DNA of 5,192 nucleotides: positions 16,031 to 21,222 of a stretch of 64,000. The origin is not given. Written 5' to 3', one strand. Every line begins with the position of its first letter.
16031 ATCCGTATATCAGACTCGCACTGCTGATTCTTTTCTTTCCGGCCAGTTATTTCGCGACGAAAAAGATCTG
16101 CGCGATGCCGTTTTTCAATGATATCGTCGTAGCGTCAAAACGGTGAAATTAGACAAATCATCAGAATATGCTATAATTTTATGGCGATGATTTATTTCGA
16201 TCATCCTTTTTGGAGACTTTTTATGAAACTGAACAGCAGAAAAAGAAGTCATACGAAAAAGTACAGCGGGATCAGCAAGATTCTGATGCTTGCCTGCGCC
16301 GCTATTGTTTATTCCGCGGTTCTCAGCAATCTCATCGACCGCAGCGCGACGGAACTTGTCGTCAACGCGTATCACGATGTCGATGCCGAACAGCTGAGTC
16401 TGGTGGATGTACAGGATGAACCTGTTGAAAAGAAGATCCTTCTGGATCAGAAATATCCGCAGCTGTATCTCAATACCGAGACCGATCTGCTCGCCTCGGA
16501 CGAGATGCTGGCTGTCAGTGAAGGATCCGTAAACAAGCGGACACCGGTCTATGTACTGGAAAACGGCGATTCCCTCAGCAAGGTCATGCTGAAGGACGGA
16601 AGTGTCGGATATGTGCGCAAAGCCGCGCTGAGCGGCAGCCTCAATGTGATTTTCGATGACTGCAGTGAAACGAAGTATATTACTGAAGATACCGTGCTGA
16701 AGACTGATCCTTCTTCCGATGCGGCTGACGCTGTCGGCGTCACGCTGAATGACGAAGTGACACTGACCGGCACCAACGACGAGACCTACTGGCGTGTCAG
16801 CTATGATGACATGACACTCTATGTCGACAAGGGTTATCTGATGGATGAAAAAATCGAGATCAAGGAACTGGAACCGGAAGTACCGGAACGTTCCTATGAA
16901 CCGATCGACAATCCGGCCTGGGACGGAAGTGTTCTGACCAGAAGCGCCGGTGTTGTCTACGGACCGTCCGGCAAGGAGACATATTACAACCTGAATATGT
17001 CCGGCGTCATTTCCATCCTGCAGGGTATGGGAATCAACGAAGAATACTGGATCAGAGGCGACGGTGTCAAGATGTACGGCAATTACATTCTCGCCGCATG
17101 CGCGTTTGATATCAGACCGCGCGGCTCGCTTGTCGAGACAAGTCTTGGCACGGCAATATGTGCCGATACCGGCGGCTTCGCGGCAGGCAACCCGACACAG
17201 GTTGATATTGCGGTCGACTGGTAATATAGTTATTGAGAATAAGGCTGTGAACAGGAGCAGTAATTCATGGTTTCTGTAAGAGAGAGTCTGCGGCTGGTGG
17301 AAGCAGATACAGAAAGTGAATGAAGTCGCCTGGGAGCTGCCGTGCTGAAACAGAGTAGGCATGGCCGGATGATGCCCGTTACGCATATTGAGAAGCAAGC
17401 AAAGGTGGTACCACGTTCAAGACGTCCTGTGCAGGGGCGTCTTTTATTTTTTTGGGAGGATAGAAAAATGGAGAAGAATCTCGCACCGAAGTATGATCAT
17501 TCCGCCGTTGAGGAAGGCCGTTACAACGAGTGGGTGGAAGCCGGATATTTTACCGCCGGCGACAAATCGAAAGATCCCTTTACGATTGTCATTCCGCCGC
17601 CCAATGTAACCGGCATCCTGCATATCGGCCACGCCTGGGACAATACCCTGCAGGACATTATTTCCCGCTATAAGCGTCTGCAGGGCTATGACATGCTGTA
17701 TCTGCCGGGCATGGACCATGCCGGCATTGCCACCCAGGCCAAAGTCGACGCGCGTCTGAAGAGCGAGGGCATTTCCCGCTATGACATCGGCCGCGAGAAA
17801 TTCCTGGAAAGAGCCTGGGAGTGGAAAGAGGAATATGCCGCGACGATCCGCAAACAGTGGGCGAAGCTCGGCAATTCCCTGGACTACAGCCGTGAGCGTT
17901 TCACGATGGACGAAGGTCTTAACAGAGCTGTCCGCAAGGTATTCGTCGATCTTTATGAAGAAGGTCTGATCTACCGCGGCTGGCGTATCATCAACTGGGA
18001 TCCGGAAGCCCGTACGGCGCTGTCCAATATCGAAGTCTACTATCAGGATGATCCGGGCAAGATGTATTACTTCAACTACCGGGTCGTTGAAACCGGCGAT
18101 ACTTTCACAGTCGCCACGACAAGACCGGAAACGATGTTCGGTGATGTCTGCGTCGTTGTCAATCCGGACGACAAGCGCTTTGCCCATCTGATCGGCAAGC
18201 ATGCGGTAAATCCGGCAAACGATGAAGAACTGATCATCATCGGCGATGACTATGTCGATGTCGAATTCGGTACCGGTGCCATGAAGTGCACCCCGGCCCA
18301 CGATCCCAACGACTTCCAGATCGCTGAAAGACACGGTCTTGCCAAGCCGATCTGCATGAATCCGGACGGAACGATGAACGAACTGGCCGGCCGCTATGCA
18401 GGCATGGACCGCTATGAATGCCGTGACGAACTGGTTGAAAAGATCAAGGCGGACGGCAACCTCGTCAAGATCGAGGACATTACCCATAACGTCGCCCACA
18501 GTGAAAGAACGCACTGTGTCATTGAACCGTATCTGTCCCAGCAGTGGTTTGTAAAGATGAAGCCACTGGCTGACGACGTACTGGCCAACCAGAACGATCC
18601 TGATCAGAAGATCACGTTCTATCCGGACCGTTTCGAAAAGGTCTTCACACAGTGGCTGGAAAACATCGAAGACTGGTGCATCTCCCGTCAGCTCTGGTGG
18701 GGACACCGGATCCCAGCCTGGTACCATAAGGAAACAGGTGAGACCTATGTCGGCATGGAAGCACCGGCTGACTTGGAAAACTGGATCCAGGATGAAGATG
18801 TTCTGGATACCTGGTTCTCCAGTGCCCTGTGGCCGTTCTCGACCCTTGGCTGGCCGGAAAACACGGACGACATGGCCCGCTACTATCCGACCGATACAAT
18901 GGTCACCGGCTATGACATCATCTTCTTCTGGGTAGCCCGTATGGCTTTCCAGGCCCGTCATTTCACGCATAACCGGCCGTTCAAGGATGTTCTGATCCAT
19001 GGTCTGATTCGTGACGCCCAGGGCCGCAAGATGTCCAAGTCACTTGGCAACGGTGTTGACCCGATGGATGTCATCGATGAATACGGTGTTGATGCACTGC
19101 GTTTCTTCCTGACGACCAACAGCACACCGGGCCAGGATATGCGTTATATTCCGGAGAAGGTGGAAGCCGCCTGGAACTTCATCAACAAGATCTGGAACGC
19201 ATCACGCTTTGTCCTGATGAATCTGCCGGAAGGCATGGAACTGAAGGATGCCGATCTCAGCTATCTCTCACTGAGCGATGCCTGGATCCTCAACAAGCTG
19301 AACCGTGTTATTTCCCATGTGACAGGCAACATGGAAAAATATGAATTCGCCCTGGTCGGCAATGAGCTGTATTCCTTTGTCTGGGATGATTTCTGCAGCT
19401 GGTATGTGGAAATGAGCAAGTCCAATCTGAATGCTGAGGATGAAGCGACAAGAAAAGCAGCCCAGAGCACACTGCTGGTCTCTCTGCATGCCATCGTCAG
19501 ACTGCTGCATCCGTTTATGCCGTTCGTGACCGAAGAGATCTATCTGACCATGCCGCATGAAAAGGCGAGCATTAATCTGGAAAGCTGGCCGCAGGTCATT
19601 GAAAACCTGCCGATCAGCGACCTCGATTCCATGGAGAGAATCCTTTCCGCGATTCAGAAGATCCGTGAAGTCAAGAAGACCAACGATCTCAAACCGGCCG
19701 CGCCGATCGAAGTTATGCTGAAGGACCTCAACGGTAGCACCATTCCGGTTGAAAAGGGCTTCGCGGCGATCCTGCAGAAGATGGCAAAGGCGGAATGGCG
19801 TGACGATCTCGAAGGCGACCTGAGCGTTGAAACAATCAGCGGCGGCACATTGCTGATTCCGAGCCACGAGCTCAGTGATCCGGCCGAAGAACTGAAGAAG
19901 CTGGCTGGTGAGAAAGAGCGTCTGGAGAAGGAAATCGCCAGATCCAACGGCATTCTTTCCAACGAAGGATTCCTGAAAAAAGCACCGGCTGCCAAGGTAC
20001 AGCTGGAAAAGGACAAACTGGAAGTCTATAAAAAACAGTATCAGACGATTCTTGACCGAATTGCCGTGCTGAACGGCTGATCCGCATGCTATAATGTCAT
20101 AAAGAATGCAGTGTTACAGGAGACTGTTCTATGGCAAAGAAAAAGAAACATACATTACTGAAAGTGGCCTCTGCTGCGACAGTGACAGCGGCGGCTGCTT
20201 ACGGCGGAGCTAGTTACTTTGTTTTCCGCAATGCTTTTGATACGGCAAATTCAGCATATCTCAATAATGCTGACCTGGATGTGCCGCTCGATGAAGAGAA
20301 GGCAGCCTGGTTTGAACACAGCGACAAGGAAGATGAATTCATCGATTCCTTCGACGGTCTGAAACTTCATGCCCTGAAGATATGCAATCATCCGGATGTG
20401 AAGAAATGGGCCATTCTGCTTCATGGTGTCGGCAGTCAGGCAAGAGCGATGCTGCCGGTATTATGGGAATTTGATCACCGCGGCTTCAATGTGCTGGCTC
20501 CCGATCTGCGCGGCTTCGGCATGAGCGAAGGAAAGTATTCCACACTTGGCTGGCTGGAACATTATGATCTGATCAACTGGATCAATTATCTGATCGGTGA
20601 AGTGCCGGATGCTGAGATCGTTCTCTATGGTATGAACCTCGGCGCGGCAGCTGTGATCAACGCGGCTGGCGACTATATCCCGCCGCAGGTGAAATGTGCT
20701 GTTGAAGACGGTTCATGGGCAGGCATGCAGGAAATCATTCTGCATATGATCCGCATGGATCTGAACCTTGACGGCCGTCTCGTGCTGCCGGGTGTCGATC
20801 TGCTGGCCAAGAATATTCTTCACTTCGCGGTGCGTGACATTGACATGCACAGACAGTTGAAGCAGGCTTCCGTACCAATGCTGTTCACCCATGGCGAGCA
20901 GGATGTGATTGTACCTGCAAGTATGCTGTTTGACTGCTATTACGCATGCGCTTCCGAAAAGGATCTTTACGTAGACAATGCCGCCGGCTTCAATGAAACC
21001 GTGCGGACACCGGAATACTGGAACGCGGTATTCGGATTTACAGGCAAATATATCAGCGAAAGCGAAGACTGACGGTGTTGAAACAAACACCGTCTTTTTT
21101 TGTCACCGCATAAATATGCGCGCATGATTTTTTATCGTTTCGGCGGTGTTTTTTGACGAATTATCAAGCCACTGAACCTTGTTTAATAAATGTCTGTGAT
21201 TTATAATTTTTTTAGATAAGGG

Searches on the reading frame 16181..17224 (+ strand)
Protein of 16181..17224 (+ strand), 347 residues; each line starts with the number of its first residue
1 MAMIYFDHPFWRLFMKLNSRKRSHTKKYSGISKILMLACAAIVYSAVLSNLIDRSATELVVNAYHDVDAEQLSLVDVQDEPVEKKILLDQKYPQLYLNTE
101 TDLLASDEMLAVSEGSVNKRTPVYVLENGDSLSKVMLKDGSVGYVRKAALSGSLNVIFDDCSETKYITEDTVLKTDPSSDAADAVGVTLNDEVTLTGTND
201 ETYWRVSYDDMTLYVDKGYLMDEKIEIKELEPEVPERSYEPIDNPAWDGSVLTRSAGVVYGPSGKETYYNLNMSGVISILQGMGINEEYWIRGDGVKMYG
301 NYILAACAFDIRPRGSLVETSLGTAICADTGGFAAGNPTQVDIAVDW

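Call 98: search_protein_families(library=pfam, proteins=[window:16181-17224:+], max_evalue=0.001)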
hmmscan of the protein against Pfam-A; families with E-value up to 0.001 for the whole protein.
window:16181-17224:+ (347 aa): 1 family
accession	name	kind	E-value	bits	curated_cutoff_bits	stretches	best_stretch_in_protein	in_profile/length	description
PF08239.17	SH3_3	-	0.0002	21.9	27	0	174-220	6-53/54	Bacterial SH3 domain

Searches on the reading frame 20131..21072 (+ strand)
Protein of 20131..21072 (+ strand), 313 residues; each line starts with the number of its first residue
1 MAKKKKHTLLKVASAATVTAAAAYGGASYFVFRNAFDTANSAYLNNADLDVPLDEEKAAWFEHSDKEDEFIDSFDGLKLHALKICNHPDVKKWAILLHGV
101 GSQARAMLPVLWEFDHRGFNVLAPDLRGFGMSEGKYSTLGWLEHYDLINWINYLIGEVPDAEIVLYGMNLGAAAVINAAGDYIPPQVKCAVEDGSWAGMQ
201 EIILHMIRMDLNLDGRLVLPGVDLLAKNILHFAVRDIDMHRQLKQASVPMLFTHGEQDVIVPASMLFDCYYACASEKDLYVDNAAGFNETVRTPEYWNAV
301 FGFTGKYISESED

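Call 71: search_protein_families(library=pfam, proteins=[window:20131-21072:+], max_evalue=0.001)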
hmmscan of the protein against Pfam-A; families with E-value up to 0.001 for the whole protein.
window:20131-21072:+ (313 aa): 4 families
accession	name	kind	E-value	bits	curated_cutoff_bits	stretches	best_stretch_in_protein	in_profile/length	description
PF12146.15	Hydrolase_4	-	5.4e-15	55.8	27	1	91-191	4-105/239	Serine aminopeptidase, S33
PF00561.26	Abhydrolase_1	-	1.2e-07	32.1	25.8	1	96-195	5-102/245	alpha/beta hydrolase fold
PF12697.13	Abhydrolase_6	-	2e-05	25.8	26.3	1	95-198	2-94/217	Alpha/beta hydrolase family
PF02129.25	Peptidase_S15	-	2e-05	24.8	23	0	112-196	45-129/262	X-Pro dipeptidyl-peptidase (S15 family)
